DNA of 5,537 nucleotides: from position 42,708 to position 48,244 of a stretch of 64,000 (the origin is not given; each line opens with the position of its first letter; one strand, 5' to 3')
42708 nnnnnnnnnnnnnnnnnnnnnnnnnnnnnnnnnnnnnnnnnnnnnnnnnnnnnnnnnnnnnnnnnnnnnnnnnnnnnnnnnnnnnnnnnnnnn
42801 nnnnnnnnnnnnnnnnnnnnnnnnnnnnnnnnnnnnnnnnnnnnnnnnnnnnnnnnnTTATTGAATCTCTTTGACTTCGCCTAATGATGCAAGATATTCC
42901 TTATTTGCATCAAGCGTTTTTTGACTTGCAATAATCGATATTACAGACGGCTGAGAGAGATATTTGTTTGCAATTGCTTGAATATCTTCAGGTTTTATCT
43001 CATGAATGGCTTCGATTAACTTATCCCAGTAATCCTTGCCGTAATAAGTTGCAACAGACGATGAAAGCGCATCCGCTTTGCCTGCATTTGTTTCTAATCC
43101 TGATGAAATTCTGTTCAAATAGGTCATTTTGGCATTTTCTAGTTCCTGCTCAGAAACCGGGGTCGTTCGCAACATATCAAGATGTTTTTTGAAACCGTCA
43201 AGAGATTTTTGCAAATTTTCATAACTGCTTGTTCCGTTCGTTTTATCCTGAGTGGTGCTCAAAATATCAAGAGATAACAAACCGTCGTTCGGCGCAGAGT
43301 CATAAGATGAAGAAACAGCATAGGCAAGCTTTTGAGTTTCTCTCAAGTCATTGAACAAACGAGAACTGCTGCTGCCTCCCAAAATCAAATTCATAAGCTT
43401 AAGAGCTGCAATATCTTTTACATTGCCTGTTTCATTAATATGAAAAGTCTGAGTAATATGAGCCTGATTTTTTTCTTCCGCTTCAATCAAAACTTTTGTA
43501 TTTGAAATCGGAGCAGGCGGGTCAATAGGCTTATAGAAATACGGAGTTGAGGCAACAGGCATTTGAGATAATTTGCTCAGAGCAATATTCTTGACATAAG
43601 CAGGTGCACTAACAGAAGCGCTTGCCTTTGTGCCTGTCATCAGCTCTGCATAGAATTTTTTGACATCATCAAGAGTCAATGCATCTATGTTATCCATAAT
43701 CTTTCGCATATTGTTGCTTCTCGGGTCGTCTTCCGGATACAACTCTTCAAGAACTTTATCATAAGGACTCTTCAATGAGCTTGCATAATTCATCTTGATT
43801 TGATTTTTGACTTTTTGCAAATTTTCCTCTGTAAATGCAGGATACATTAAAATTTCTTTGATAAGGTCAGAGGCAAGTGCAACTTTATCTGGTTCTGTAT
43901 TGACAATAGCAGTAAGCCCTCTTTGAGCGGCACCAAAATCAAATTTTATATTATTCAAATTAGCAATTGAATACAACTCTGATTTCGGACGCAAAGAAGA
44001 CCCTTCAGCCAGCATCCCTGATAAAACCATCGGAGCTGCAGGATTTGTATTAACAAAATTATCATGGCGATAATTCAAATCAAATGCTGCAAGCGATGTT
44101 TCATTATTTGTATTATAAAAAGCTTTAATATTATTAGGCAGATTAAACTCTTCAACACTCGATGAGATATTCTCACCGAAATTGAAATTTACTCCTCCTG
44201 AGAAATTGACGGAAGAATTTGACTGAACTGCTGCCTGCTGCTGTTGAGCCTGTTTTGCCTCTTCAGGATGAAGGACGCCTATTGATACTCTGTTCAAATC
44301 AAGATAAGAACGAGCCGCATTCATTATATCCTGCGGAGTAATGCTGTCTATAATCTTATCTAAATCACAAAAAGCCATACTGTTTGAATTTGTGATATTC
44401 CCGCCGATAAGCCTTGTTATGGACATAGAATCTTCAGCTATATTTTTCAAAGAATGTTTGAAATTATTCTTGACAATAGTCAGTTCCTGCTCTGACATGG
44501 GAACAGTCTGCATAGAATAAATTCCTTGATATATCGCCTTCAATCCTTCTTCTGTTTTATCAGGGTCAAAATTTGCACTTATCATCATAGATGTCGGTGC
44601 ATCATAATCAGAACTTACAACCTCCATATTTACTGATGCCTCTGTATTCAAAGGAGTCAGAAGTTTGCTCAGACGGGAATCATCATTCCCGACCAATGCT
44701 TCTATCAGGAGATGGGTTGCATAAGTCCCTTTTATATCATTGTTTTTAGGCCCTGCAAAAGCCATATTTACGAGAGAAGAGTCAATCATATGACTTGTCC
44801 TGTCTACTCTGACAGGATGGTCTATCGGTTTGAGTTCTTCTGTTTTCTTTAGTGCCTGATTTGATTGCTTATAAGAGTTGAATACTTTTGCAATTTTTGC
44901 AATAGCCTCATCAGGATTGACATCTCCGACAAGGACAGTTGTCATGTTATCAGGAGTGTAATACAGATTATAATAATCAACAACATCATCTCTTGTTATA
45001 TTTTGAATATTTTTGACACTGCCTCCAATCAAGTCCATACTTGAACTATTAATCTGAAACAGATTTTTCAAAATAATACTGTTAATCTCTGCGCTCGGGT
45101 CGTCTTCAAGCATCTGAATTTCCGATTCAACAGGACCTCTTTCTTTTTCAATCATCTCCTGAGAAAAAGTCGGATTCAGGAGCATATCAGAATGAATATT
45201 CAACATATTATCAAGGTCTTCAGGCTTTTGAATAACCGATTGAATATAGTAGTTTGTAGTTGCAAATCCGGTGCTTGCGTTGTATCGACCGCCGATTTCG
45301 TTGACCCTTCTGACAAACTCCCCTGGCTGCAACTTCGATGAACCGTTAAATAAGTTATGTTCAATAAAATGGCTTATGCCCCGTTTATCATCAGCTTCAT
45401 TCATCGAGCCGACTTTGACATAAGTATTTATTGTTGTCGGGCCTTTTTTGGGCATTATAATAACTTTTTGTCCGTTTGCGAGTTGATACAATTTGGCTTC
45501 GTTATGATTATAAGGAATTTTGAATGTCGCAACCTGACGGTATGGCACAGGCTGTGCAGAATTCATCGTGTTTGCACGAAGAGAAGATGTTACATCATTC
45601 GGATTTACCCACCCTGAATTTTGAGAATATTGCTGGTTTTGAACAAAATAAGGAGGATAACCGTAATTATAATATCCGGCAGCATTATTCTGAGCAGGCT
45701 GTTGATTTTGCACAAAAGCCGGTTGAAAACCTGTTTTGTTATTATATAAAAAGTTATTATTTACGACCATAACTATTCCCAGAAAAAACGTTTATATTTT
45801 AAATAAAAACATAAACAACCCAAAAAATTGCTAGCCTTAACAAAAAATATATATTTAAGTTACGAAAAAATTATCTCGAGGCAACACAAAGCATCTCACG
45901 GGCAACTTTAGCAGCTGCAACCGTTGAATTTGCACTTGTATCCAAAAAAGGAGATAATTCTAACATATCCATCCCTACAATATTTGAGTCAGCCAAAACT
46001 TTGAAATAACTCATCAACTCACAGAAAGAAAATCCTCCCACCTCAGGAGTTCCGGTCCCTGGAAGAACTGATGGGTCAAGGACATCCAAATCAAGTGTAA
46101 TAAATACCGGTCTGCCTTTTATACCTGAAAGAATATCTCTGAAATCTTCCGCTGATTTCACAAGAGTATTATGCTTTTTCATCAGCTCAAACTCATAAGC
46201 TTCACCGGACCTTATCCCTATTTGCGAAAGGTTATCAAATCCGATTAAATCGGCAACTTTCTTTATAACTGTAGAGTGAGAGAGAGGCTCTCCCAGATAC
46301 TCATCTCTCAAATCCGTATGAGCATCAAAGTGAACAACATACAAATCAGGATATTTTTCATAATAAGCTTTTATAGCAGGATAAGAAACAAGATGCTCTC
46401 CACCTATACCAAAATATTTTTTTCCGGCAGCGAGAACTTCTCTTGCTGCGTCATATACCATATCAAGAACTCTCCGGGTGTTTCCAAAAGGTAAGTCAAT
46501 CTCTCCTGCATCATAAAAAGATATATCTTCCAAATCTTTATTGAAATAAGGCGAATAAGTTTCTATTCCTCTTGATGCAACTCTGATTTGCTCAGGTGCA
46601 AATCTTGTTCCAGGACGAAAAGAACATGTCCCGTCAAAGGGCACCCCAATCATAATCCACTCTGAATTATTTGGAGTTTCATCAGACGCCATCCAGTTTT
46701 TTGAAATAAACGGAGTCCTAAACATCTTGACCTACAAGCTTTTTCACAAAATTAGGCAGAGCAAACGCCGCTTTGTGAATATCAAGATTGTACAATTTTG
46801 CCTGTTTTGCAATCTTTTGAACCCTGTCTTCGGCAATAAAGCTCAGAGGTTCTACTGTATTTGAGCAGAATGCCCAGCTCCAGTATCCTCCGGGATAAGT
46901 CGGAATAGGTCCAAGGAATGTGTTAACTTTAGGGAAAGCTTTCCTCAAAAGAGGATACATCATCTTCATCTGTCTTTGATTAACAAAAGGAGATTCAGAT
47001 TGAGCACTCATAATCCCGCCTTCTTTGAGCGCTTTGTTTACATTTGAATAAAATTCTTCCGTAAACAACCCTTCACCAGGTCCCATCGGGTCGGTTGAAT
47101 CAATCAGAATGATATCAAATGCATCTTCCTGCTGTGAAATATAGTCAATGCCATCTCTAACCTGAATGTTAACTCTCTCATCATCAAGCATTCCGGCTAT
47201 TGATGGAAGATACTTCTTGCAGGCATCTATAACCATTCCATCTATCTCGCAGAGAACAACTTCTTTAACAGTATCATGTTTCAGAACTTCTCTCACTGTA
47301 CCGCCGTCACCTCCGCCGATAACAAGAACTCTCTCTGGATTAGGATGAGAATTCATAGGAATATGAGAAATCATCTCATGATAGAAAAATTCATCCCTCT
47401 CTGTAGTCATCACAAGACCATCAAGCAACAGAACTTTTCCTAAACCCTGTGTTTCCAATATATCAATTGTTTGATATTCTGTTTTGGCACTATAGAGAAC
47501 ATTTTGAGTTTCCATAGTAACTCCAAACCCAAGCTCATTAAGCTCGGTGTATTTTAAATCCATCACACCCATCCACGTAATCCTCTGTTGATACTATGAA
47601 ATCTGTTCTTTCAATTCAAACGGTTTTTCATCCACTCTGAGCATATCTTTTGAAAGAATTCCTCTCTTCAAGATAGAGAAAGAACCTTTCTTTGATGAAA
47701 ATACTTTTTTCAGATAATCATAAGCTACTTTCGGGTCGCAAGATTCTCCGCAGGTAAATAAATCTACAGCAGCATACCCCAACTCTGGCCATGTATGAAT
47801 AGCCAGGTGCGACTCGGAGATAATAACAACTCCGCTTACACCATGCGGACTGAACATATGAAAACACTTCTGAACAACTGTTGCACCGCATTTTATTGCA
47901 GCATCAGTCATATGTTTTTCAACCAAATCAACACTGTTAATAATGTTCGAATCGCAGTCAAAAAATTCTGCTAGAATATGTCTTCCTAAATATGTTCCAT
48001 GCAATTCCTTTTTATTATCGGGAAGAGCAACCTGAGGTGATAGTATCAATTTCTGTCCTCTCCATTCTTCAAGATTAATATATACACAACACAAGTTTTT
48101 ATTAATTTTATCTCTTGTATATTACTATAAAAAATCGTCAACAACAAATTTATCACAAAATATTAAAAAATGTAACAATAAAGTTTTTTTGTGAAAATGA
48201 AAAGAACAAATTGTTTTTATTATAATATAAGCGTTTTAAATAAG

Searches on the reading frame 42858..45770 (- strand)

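Call 20: search_protein_families(library=pfam, proteins=[window:42858-45770:-], max_evalue=0.001)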
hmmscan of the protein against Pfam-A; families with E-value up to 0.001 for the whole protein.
window:42858-45770:- (970 aa): 2 families
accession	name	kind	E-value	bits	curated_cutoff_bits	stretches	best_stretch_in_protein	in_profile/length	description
PF05193.26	Peptidase_M16_C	-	5e-49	167.1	23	2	698-883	2-180/181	Peptidase M16 inactive domain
PF00675.25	Peptidase_M16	-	3.1e-30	105.5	22.3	1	113-247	14-145/149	Insulinase (Peptidase family M16)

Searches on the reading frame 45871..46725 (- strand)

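Call 44: search_protein_families(library=pfam, proteins=[window:45871-46725:-], max_evalue=0.00001)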
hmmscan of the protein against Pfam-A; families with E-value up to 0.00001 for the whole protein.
window:45871-46725:- (284 aa): 1 family
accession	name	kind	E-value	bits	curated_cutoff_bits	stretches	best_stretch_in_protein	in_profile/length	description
PF00491.26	Arginase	-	2.1e-76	257.5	22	1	23-280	3-280/280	Arginase family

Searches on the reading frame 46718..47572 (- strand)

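Call 44: search_protein_families(library=pfam, proteins=[window:46718-47572:-], max_evalue=0.00001)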
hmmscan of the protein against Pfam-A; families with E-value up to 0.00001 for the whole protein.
window:46718-47572:- (284 aa): 2 families
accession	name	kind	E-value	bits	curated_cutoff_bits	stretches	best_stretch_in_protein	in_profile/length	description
PF01564.23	Spermine_synth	-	9.2e-68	227.9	22.9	1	61-239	1-179/186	Spermine/spermidine synthase domain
PF17284.7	Spermine_synt_N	-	3.3e-13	49.7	22.1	1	8-58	3-53/53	Spermidine synthase tetramerisation domain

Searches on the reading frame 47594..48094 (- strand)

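Call 44: search_protein_families(library=pfam, proteins=[window:47594-48094:-], max_evalue=0.00001)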
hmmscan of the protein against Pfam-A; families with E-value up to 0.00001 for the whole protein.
window:47594-48094:- (166 aa): 1 family
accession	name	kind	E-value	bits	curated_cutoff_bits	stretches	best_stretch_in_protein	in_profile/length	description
PF02675.21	AdoMet_dc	-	3e-39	134.1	25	1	39-145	1-107/107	S-adenosylmethionine decarboxylase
